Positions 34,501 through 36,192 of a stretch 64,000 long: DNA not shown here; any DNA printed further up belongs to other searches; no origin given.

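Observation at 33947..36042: lgt translationally coupled to a radical-SAM enzyme with Cys-rich N- and C-terminal extensions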

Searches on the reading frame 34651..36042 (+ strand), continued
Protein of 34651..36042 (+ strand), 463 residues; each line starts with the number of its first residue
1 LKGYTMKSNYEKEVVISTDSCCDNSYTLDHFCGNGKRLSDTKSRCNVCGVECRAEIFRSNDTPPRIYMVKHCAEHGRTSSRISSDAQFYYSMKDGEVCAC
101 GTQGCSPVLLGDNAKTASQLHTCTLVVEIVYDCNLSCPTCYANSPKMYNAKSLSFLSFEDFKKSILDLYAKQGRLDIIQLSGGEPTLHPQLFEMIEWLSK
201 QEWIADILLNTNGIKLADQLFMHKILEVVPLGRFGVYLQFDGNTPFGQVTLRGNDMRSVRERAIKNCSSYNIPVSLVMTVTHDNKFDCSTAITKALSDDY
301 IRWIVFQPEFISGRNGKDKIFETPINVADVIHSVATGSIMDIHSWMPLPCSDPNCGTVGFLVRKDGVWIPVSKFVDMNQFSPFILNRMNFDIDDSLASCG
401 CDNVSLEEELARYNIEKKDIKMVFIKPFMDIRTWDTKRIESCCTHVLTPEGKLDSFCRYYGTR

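Call 41: search_protein_families(library=ncbifam, proteins=[L002:6074-6460:+, L003:1864-2259:+, L012:8287-8646:+, L065:5210-5473:+, L069:5539-5778:+, L022:7369-7698:+, L068:8018-8374:+, L046:5701-6024:+, L047:128-499:+], max_evalue=1)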
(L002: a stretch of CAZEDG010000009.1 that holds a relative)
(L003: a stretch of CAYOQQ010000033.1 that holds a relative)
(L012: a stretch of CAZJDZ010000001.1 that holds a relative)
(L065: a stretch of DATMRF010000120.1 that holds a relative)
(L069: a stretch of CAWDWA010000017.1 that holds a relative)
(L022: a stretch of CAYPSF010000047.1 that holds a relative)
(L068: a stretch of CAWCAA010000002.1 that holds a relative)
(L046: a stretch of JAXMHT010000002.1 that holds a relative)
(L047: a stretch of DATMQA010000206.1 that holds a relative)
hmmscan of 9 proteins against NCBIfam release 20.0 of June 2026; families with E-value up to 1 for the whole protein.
L002:6074-6460:+ (128 aa): 0 families

L003:1864-2259:+ (131 aa): 1 family
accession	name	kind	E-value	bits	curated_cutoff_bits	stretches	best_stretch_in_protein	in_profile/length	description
NF007298.0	PRK09776.1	equivalog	0.28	8.9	1135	1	50-117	137-203/1111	diguanylate cyclase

L012:8287-8646:+ (119 aa): 4 families
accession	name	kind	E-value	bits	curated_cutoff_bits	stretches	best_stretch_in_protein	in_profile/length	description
TIGR04402.2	mob_CxxC_CxxC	subfamily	0.15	12.3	70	1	8-75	15-82/180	mobilome CxxCx(11)CxxC protein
NF033631.1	SLATT_5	subfamily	0.26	10.8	60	1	13-80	17-76/180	SLATT domain-containing protein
NF008480.0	PRK11380.1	equivalog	0.58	9.5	386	1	14-74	31-88/353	hypothetical protein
NF041560.1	T6SS_Burk_ExIF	subfamily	0.64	9.7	90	1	17-90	127-192/234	putative type VI secretion system effector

L065:5210-5473:+ (87 aa): 8 families
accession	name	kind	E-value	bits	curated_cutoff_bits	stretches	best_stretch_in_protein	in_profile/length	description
NF001608.0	PRK00398.1-6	equivalog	0.047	13.5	84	1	8-32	6-30/46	DNA-directed RNA polymerase subunit P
NF041912.1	HVO_0758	equivalog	0.13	12.2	70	0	19-34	38-53/55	HVO_0758 family zinc finger protein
TIGR03007.1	pepcterm_ChnLen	equivalog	0.14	10.4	278.85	1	30-80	393-437/498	XrtA system polysaccharide chain length determinant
NF001606.0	PRK00398.1-3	equivalog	0.16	11.8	72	1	8-31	5-27/44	DNA-directed RNA polymerase subunit P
NF049953.1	ribbon_DG_selen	exception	0.17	11.8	130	1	18-36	142-160/172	zinc ribbon-containing (seleno)protein DG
NF009623.0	PRK13130.1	equivalog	0.36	10.9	68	1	24-42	18-36/56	RNA-protein complex protein Nop10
TIGR02605.1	CxxC_CxxC_SSSS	subfamily_domain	0.38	10.9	31.3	0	25-44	7-30/52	FmdB family zinc ribbon protein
NF011481.0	PRK14890.1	equivalog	0.54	10.3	61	0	5-32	26-59/61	putative Zn-ribbon RNA-binding protein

L069:5539-5778:+ (79 aa): 1 family
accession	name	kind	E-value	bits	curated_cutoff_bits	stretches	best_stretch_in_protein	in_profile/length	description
NF004414.0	PRK05760.1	equivalog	0.14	12.3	129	1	18-73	14-62/128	F0F1 ATP synthase subunit I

L022:7369-7698:+ (109 aa): 1 family
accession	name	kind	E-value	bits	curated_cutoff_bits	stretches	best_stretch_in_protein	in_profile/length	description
NF058595.1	invert_tail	domain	0.13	12.6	37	1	44-106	21-77/113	lipo-invert putative C-terminal anchoring domain-containing protein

L068:8018-8374:+ (118 aa): 1 family
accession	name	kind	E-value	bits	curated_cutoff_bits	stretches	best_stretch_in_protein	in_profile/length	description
NF010607.0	PRK14003.1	subfamily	0.93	8.9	268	0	21-42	14-35/195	K(+)-transporting ATPase subunit C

L046:5701-6024:+ (107 aa): 1 family
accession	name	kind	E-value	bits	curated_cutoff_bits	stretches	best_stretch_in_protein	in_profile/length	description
NF002722.0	PRK02565.1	equivalog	0.59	9.8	57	0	23-32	15-24/48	photosystem II reaction center protein J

L047:128-499:+ (123 aa): 7 families
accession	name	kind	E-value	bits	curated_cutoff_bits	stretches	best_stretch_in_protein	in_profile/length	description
NF047723.1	TransFacS4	equivalog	0.077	13.5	120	1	43-72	1-28/90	transcription factor S4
NF001606.0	PRK00398.1-3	equivalog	0.13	12.1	72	1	46-69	5-27/44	DNA-directed RNA polymerase subunit P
NF001299.0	PRK00241.1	equivalog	0.15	11.5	158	1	32-71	91-131/263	NAD(+) diphosphatase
TIGR02300.1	FYDLN_acid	hypoth_equivalog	0.17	12.4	41.65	1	57-88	5-36/129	TIGR02300 family protein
NF009623.0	PRK13130.1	equivalog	0.19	11.9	68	0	56-78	14-34/56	RNA-protein complex protein Nop10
NF041912.1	HVO_0758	equivalog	0.24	11.4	70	0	57-72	38-53/55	HVO_0758 family zinc finger protein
NF049953.1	ribbon_DG_selen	exception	0.42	10.5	130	0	38-71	142-171/172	zinc ribbon-containing (seleno)protein DG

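Call 42: search_protein_families(library=pfam, proteins=[L002:6074-6460:+, L003:1864-2259:+, L012:8287-8646:+, L065:5210-5473:+, L069:5539-5778:+, L022:7369-7698:+, L068:8018-8374:+, L046:5701-6024:+, L047:128-499:+], max_evalue=1)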
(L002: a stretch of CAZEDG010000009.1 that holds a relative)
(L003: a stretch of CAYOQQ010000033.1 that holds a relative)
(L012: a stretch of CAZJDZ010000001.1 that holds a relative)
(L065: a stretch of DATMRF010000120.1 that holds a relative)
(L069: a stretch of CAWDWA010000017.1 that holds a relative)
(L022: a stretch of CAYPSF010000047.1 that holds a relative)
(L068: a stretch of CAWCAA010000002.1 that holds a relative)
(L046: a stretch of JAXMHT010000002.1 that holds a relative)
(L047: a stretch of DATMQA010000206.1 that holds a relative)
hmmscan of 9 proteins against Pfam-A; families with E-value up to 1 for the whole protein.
L002:6074-6460:+ (128 aa): 1 family
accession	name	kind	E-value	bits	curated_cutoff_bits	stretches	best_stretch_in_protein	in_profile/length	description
PF17555.7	TssN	-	0.087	12.7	30.3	1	33-124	30-116/274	Type VI secretion system, TssN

L003:1864-2259:+ (131 aa): 4 families
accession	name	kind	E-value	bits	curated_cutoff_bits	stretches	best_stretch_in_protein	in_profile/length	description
PF07895.16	DUF1673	-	0.15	12.4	30.4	1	9-116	33-140/204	Protein of unknown function (DUF1673)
PF17009.10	DUF5090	-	0.23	11.8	27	1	41-113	90-165/187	Domain of unknown function (DUF5090)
PF14800.11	DUF4481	-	0.61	9.8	25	1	55-128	83-155/293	Domain of unknown function (DUF4481)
PF23994.1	DUF7312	-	0.8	10.5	27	1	36-53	35-52/56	Domain of unknown function (DUF7312)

L012:8287-8646:+ (119 aa): 0 families

L065:5210-5473:+ (87 aa): 27 families (the best 25 are shown)
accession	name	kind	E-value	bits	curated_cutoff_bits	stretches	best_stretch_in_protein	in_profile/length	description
PF12773.13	DZR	-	0.0038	17.8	27.3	1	5-33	12-34/45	Double zinc ribbon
PF21349.2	RUBY_RBDX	-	0.0073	16.2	26.5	0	25-31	18-24/30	Rubrerythrin, rubredoxin-like domain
PF10571.15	UPF0547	-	0.012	16.2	29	1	8-34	3-25/26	Uncharacterised protein family UPF0547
PF18912.6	DZR_2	-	0.016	15.4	27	1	4-33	20-46/56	Double zinc ribbon domain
PF23146.2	Zf_IFT144_1st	-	0.034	14.5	27.5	0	25-32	6-13/25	IFT144, first zinc finger domain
PF13248.11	Zn_ribbon_3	-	0.044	13.7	27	0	25-30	4-9/26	zinc-ribbon domain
PF14319.11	Zn_Tnp_IS91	-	0.049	14.1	26.3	1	4-30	37-63/90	Transposase zinc-binding domain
PF13719.11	Zn_ribbon_5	-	0.049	13.8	29.3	1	25-37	4-16/37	zinc-ribbon domain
PF01155.25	HypA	-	0.053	14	28.9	1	3-31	68-94/112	Hydrogenase/urease nickel incorporation, metallochaperone, hypA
PF25214.1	HVO_B0008_N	-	0.087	13.1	27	0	5-16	1-12/38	HVO_B0008 N-terminal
PF23470.1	Zn_ribbon_PF0610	-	0.088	13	26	0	25-35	3-13/39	PF0610 rubredoxin-like zinc beta-ribbon domain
PF24460.1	DUF7575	-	0.091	12.6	28.5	0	23-30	3-10/28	Domain of unknown function (DUF7575)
PF07295.17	DUF1451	-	0.11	13.1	26.1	1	5-31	113-139/146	Zinc-ribbon containing domain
PF23137.1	HVO_0758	-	0.12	12.7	27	0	19-34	38-53/55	HVO_0758 mu-protein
PF22191.2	IBR_1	-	0.13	12.6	27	0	7-33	5-31/47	IBR domain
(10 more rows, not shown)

L069:5539-5778:+ (79 aa): 4 families
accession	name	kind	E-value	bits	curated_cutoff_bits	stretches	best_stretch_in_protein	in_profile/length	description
PF04956.18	TrbC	-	0.0066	17.1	27.9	1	39-78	36-75/98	TrbC/VIRB2 pilin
PF15475.11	UPF0444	-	0.21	12.3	27.6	1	16-58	17-59/91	Transmembrane protein C12orf23, UPF0444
PF23600.1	DUF7139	-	0.31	11.1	30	1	14-65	28-76/150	Domain of unknown function (DUF7139)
PF11992.13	TgpA_N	-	0.85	9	30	1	7-65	9-71/333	TgpA N-terminal domain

L022:7369-7698:+ (109 aa): 0 families

L068:8018-8374:+ (118 aa): 0 families

L046:5701-6024:+ (107 aa): 3 families
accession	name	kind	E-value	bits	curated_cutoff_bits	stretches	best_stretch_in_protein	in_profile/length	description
PF11833.13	CPP1-like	-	0.25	11.4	28.4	1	33-91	101-156/196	Protein CHAPERONE-LIKE PROTEIN OF POR1-like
PF11992.13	TgpA_N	-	0.41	10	30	1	24-95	17-91/333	TgpA N-terminal domain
PF01788.22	PsbJ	-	0.64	10.4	30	0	24-33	7-16/39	PsbJ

L047:128-499:+ (123 aa): 23 families
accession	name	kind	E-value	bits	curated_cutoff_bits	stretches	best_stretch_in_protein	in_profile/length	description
PF18912.6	DZR_2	-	0.004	17.4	27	1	40-71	18-46/56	Double zinc ribbon domain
PF12773.13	DZR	-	0.0043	17.6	27.3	1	39-71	8-34/45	Double zinc ribbon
PF21349.2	RUBY_RBDX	-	0.0066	16.3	26.5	0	64-77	3-16/30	Rubrerythrin, rubredoxin-like domain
PF23146.2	Zf_IFT144_1st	-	0.016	15.5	27.5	1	63-70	6-13/25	IFT144, first zinc finger domain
PF10571.15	UPF0547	-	0.028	15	29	1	46-72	3-25/26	Uncharacterised protein family UPF0547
PF13920.12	zf-C3HC4_3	-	0.038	14.2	27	1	43-68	23-43/49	Zinc finger, C3HC4 type (RING finger)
PF01485.27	IBR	-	0.042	14.4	24.3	1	37-71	13-51/65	IBR domain, a half RING-finger domain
PF23145.1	Zf_2nd_IFT121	-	0.057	13.5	25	1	41-67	14-40/45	IFT121, second zinc finger domain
PF14319.11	Zn_Tnp_IS91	-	0.063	13.7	26.3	1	39-68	34-63/90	Transposase zinc-binding domain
PF25214.1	HVO_B0008_N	-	0.083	13.2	27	0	63-79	3-19/38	HVO_B0008 N-terminal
PF09538.15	FYDLN_acid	-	0.085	14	23.9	1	58-88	6-36/105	Protein of unknown function (FYDLN_acid)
PF22191.2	IBR_1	-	0.11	12.8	27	1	44-71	4-31/47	IBR domain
PF21344.3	Zn_ribbon_LysW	-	0.15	12.2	27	0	46-70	3-30/46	Alpha-aminoadipate carrier protein LysW-like, globular domain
PF12677.13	DUF3797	-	0.16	12.3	25.1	1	38-52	8-22/48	Domain of unknown function (DUF3797)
PF24460.1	DUF7575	-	0.17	11.7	28.5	0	61-68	3-10/28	Domain of unknown function (DUF7575)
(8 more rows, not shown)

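Call 44: search_protein_families(library=ncbifam, proteins=[L026:7439-7762:+, L029:7540-8052:+, L070:6736-7050:+, L078:7376-7681:+, L024:8291-9121:+, L025:7348-8190:+, L022:7711-8028:+, L028:7796-8215:+, L049:7332-7649:+, L022:10022-11167:+], max_evalue=1)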
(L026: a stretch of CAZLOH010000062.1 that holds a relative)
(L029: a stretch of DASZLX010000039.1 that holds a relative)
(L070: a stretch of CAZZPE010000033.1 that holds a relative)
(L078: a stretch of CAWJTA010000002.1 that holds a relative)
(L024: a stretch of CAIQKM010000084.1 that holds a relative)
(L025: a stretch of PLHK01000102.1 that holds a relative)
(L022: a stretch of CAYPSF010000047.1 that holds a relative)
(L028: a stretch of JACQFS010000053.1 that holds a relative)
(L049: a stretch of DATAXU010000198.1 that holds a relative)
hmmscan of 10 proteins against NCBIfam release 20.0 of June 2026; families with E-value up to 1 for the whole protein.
L026:7439-7762:+ (107 aa): 0 families

L029:7540-8052:+ (170 aa): 1 family
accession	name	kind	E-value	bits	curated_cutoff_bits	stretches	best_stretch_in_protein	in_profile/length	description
NF047765.1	LIC_13387_fam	subfamily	0.053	13.2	33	1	95-163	53-121/131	LIC_13387 family protein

L070:6736-7050:+ (104 aa): 0 families

L078:7376-7681:+ (101 aa): 2 families
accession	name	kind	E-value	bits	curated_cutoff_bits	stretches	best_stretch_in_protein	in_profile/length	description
NF045849.1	ICE_MMCAP2_0565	equivalog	0.019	14.6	40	0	45-90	22-69/80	Mbov_0395 family pilin-like conjugal transfer protein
NF046119.1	memb_SCO4225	subfamily_domain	0.42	10.7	33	1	13-60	39-84/94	SCO4225 family membrane protein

L024:8291-9121:+ (276 aa): 2 families
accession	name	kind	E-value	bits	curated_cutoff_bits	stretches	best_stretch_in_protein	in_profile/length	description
TIGR00271.1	TIGR00271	domain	0.0081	15.9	146.5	1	61-155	73-165/175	uncharacterized hydrophobic domain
NF002570.0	PRK02201.1-5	equivalog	0.045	12.8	416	1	91-142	136-187/396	membrane protein insertase YidC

L025:7348-8190:+ (280 aa): 3 families
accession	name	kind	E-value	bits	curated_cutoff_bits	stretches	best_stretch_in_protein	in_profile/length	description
TIGR00771.1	DcuC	subfamily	0.00054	19.4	187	1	99-238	105-233/388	C4-dicarboxylate anaerobic carrier, DcuC family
NF058595.1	invert_tail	domain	0.012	16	37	1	170-243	7-75/113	lipo-invert putative C-terminal anchoring domain-containing protein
NF041742.1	WGxxGxxG_fam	subfamily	0.12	12.9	35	1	149-201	7-61/69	WGxxGxxG family protein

L022:7711-8028:+ (105 aa): 0 families

L028:7796-8215:+ (139 aa): 1 family
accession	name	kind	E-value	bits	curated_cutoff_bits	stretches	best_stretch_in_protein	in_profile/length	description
NF058595.1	invert_tail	domain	0.47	10.8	37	1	41-95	18-69/113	lipo-invert putative C-terminal anchoring domain-containing protein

L049:7332-7649:+ (105 aa): 0 families

L022:10022-11167:+ (381 aa): 2 families
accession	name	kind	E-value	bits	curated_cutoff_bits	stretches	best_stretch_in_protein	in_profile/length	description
NF040696.1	isopcys_mtase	equivalog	1.4e-21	77.2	160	1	61-231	11-188/190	protein-S-isoprenylcysteine O-methyltransferase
TIGR04571.1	LmtA_Leptospira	exception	7.4e-07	29.2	325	1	83-283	22-206/252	lipid A Kdo2 1-phosphate O-methyltransferase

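Call 46: find_encoding_contigs(protein=P0090, flank=8000, max_places=2)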
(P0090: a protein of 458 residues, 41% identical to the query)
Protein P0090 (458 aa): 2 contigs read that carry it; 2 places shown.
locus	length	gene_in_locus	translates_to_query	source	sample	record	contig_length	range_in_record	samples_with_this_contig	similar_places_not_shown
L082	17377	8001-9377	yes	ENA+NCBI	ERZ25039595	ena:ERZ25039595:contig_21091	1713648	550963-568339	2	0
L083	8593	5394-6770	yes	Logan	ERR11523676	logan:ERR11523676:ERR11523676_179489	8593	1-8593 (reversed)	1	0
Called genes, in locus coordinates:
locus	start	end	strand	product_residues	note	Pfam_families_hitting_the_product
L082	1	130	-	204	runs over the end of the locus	PF04509:CheC (faint)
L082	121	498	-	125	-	PF00072:Response_reg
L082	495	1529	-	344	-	PF00072:Response_reg, PF01339:CheB_methylest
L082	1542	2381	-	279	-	PF03705:CheR_N (weak), PF01739:CheR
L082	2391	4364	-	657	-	-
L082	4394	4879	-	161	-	PF01584:CheW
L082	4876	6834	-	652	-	PF01627:Hpt, PF02895:H-kinase_dim, PF02518:HATPase_c, PF01584:CheW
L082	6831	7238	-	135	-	PF00072:Response_reg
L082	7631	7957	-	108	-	-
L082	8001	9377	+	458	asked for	PF23545:Zn_ribbon_HMPTM, PF04055:Radical_SAM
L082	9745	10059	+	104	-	-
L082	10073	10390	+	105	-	-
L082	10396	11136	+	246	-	PF01790:LGT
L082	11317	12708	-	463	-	PF01743:PolyA_pol, PF01966:HD (faint)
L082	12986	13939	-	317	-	PF07963:N_methyl (weak), PF07596:SBP_bac_10 (faint)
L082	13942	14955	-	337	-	PF25174:Beta-prop_THOC3, PF23381:Beta-prop_IFT122_1st, PF24807:WD40_CDC20-Fz, PF25175:Beta-prop_WDR5, PF24814:WD40_Prp19, PF25173:Beta-prop_WDR3_1st, PF25174:Beta-prop_THOC3, PF25175:Beta-prop_WDR5, +34 more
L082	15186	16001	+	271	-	PF01261:AP_endonuc_2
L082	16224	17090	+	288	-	PF01261:AP_endonuc_2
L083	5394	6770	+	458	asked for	PF23545:Zn_ribbon_HMPTM, PF04055:Radical_SAM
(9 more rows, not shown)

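Call 47: find_encoding_contigs(protein=P0104, flank=8000, max_places=2)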
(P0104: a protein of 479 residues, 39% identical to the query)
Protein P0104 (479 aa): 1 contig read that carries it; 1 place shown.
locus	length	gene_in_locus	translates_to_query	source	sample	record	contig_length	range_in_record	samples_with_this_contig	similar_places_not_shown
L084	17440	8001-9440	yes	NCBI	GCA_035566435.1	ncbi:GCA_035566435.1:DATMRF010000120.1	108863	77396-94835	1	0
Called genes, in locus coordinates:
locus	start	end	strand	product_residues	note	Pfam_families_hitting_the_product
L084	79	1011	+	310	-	PF00005:ABC_tran, PF13304:AAA_21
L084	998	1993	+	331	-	-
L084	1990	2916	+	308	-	PF00005:ABC_tran, PF13476:AAA_23 (weak), PF13304:AAA_21 (weak)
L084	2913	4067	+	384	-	PF12679:ABC2_membrane_2, PF12730:ABC2_membrane_4, PF10920:DUF2705 (weak)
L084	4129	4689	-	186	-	PF08241:Methyltransf_11 (weak), PF13649:Methyltransf_25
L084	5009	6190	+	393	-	PF02388:FemAB (faint), PF13480:Acetyltransf_6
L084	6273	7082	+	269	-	-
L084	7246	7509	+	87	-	-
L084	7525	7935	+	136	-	-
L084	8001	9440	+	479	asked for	PF23545:Zn_ribbon_HMPTM, PF13353:Fer4_12 (weak), PF04055:Radical_SAM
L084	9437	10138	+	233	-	PF01790:LGT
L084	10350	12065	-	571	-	PF06045:Rhamnogal_lyase, PF14686:fn3_3, PF13620:CarboxypepD_reg (faint), PF14683:CBM-like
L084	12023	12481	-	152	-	-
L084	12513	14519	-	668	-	PF13472:Lipase_GDSL_2, PF07745:Glyco_hydro_53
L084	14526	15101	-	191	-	-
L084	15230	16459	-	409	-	PF17132:Glyco_hydro_106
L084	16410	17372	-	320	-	PF17132:Glyco_hydro_106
